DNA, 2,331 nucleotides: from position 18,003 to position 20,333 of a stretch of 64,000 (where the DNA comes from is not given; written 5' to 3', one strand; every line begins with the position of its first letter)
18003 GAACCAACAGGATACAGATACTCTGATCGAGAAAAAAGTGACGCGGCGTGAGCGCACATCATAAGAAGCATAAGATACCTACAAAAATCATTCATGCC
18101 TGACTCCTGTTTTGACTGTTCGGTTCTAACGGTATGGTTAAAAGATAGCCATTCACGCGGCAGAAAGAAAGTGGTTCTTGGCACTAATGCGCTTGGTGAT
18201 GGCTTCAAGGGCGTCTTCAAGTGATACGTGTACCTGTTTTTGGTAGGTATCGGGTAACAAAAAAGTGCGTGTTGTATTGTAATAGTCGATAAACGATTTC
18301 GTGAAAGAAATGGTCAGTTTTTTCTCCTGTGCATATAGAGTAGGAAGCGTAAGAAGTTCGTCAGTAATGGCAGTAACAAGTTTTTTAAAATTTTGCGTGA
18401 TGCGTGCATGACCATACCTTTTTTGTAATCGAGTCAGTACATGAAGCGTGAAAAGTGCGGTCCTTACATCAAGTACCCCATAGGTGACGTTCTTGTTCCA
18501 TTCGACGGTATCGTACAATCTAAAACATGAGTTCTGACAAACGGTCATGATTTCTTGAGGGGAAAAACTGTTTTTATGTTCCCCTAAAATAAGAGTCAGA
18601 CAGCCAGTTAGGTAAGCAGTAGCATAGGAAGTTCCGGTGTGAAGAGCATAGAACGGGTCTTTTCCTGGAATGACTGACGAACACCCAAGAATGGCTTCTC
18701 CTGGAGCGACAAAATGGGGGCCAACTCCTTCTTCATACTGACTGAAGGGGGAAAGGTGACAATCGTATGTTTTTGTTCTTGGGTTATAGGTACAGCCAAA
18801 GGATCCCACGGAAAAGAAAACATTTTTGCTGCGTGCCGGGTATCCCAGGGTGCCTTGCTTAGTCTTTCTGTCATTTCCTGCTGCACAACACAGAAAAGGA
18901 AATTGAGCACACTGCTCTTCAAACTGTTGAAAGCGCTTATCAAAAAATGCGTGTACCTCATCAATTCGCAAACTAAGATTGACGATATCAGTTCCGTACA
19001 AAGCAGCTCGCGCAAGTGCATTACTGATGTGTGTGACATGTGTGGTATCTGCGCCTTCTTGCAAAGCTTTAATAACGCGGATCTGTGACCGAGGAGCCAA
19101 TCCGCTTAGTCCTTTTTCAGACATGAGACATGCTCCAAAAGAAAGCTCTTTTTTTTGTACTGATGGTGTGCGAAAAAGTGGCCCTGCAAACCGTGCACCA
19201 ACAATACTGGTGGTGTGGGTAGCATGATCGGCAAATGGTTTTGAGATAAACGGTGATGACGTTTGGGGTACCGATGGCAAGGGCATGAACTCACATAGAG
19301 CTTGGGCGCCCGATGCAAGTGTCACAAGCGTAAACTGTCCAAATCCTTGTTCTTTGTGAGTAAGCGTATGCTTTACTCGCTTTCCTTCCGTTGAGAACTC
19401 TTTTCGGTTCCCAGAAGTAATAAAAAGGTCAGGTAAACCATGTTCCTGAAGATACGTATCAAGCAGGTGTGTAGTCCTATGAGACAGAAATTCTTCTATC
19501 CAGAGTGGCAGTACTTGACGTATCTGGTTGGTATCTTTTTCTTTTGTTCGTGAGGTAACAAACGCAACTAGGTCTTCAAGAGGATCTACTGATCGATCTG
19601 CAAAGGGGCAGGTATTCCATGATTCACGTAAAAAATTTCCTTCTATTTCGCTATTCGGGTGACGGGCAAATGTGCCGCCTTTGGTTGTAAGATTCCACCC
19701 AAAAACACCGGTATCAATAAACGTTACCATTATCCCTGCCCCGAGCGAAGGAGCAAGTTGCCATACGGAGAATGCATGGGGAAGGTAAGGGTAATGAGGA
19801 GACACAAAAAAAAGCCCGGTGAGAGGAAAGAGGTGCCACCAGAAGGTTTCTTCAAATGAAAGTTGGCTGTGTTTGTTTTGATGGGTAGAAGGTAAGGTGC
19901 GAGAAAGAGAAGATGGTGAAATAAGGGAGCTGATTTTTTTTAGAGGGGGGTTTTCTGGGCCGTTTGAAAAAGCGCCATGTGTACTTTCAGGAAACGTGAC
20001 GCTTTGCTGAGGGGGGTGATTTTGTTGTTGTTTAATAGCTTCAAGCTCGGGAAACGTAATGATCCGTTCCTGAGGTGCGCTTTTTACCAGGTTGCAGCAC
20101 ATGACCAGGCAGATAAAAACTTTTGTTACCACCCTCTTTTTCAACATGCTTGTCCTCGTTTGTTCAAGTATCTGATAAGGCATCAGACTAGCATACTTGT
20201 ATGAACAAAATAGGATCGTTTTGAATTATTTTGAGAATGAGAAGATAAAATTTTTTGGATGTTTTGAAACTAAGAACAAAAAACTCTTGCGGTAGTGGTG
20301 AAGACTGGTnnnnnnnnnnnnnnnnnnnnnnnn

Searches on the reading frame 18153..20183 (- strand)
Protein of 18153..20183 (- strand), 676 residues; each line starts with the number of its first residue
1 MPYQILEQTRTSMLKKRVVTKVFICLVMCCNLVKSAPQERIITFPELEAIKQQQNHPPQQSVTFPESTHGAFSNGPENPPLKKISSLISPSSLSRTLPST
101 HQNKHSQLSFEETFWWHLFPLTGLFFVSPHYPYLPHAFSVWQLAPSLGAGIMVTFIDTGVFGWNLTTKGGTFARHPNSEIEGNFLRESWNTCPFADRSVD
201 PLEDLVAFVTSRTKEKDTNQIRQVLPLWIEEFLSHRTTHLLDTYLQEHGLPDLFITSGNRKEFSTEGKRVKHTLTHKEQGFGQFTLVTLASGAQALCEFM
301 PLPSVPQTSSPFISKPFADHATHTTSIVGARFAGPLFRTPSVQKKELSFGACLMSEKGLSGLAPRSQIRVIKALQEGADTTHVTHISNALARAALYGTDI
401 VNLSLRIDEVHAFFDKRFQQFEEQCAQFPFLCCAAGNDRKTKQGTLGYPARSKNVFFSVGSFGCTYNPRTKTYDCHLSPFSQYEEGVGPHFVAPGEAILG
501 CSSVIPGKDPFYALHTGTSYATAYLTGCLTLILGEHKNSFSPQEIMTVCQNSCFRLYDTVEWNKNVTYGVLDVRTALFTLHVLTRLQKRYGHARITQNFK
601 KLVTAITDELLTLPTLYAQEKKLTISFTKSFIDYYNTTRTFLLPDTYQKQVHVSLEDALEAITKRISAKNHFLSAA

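Call 3: search_protein_families(library=pfam, proteins=[window:18153-20183:-], max_evalue=1)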
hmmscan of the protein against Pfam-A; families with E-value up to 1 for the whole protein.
window:18153-20183:- (676 aa): 3 families
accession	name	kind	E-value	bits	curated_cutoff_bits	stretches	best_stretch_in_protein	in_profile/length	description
PF00082.27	Peptidase_S8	-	2.9e-19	69.9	21.8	1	314-553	50-273/288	Subtilase family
PF02618.21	YceG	-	0.16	11.9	32.4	1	551-668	25-135/275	YceG-like family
PF02381.23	MraZ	-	0.17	12.3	23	1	543-564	29-51/72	MraZ protein, putative antitoxin-like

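Call 10: search_protein_families(library=ncbifam, proteins=[window:18153-20183:-], max_evalue=0.00001)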
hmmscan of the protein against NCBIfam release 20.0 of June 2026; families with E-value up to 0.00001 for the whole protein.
window:18153-20183:- (676 aa): 3 families
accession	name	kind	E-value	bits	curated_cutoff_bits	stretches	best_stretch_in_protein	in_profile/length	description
TIGR03921.1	T7SS_mycosin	equivalog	1e-17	64.3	278.75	1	355-580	66-288/353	type VII secretion-associated serine protease mycosin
NF049966.1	QH_SP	equivalog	4.9e-06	26.1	165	0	358-465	49-147/219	subtilisin-like serine protease QhpE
TIGR03895.1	protease_PatA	subfamily_domain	9.5e-06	24.6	421.05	0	358-590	16-238/606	PatA/PatG family cyanobactin maturation protease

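Call 89: search_protein_families(library=padloc, proteins=[window:18153-20183:-], max_evalue=0.01)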
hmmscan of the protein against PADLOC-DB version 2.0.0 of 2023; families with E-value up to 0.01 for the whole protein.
window:18153-20183:- (676 aa): 1 family
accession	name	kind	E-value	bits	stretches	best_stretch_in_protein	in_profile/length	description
PDLC03014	subtilase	-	7e-11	40.2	1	355-547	215-369/391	-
